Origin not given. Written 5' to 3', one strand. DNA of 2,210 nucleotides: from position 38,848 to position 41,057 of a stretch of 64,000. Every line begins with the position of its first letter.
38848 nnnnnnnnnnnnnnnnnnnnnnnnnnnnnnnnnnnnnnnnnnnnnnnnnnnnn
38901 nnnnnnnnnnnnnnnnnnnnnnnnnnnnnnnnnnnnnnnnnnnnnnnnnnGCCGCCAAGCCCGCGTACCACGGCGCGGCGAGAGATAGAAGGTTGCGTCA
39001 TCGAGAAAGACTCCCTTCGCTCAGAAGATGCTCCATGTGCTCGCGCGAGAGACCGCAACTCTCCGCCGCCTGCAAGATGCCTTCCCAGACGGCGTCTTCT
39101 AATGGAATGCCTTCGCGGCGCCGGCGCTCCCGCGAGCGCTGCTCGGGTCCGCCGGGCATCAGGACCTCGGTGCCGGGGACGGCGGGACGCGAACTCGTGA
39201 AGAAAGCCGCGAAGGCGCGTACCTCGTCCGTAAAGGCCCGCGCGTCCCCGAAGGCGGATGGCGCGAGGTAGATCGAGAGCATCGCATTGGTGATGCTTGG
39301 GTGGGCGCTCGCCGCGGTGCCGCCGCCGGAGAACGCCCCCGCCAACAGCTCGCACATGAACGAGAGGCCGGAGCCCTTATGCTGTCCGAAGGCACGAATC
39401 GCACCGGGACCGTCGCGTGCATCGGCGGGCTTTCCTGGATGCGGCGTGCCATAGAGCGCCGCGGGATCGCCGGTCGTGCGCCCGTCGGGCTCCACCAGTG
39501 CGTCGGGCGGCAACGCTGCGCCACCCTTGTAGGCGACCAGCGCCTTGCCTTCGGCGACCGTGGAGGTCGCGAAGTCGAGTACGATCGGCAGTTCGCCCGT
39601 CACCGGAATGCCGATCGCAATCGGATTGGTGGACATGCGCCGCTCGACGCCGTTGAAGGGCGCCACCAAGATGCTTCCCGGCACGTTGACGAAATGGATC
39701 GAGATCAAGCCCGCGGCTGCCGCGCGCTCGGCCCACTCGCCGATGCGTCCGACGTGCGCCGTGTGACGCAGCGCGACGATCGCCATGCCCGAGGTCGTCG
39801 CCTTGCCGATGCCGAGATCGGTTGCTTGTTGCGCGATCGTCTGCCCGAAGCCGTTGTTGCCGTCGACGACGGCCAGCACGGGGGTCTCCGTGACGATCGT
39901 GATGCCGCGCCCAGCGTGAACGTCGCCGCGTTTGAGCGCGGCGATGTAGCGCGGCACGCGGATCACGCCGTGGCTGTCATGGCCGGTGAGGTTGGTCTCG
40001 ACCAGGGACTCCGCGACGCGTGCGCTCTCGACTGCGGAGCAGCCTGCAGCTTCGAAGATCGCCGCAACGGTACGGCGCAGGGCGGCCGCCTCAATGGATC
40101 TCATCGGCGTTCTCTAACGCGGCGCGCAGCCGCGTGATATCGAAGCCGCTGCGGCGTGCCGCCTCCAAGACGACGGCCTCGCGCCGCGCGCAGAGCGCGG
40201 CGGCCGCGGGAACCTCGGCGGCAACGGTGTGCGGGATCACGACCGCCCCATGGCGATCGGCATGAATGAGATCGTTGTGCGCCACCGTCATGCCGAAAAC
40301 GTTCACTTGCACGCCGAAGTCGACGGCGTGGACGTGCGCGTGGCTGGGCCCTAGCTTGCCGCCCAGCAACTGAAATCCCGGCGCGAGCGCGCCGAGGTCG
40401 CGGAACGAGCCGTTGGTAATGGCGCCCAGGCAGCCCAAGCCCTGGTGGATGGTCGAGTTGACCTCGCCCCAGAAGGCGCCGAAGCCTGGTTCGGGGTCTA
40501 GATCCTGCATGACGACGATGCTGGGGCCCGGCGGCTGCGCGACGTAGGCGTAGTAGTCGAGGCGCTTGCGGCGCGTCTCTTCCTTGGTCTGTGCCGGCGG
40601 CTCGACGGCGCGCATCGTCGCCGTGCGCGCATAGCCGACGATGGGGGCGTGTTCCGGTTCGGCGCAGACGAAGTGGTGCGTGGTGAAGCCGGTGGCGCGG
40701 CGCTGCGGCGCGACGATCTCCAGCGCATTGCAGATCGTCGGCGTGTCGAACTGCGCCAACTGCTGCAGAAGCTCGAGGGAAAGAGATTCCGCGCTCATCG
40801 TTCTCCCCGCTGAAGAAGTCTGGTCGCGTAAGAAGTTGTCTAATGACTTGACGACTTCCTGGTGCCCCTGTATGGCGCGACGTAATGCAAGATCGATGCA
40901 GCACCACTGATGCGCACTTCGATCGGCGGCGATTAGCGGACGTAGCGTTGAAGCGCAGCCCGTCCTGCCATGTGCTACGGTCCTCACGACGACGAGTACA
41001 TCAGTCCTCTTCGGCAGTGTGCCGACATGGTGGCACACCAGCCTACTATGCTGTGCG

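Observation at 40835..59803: Three copies of a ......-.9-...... palindrome define a GntR regulon that is split by the CRISPR-Cas island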

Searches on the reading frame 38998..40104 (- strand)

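Call 8: search_protein_families(library=pfam, proteins=[window:38998-40104:-])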
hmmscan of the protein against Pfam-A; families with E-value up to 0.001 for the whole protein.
window:38998-40104:- (368 aa): 1 family
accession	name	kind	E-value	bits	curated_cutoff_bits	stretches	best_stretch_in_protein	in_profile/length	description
PF02615.19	Ldh_2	-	1.8e-100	336.7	38.8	1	5-343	2-332/333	Malate/L-lactate dehydrogenase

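Call 28: search_protein_families(library=ncbifam, proteins=[window:38998-40104:-], max_evalue=0.00001)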
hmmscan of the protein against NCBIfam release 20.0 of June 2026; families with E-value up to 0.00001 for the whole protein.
window:38998-40104:- (368 aa): 5 families
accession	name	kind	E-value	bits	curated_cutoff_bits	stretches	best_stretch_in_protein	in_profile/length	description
NF007504.0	PRK10098.1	equivalog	1.6e-107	359.4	336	1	3-360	6-354/360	malate/lactate/ureidoglycolate dehydrogenase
NF040650.1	sulfolac_dhydr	equivalog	1.2e-56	192.4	500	1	9-352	8-335/339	L-sulfolactate dehydrogenase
NF011599.0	PRK15025.1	equivalog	2.2e-37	129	356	1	4-341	3-329/349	ureidoglycolate dehydrogenase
TIGR03175.1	AllD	equivalog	2.9e-34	118.7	496.2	1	8-343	7-331/349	ureidoglycolate dehydrogenase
NF009750.0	PRK13260.1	equivalog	7.9e-34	117.2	316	1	8-343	7-329/332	3-dehydro-L-gulonate 2-dehydrogenase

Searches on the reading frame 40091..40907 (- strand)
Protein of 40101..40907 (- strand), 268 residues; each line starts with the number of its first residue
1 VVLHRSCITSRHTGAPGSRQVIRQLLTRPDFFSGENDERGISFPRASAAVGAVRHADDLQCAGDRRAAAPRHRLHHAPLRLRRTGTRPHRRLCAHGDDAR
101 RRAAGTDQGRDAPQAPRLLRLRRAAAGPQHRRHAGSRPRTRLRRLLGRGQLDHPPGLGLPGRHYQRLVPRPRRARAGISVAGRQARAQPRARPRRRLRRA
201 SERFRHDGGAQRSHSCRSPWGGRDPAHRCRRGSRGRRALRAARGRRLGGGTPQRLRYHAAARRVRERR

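Call 8: search_protein_families(library=pfam, proteins=[window:40101-40907:-])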
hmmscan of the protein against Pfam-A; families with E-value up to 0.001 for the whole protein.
window:40101-40907:- (268 aa): 0 families

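Call 28: search_protein_families(library=ncbifam, proteins=[window:40091-40798:-], max_evalue=0.00001)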
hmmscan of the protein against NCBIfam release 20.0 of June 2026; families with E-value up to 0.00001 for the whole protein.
window:40091-40798:- (235 aa): 3 families
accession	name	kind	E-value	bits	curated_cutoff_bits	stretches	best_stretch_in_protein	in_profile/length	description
NF006093.0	PRK08245.1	subfamily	6.4e-12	45.4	208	1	6-213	6-210/240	hypothetical protein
NF006731.0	PRK09262.1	equivalog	3.3e-06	26.8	179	1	108-230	96-222/229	4-carboxy-4-hydroxy-2-oxoadipate aldolase/oxaloacetate decarboxylase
NF004850.0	PRK06201.1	subfamily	6.7e-06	25.7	231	0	108-222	95-211/222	hypothetical protein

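Call 29: search_protein_families(library=pfam, proteins=[window:40091-40798:-], max_evalue=0.01)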
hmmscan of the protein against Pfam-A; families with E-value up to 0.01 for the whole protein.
window:40091-40798:- (235 aa): 1 family
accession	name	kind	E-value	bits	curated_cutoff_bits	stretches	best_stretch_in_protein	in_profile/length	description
PF03737.21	RraA-like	-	2.3e-13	51.1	24.5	1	19-187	1-152/152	Aldolase/RraA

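Call 54: find_encoding_contigs(protein=window:40091-40798:-, flank=10000, max_places=10)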
Protein window:40091-40798:- (235 aa): no gene with exactly this product is on record in the collection.
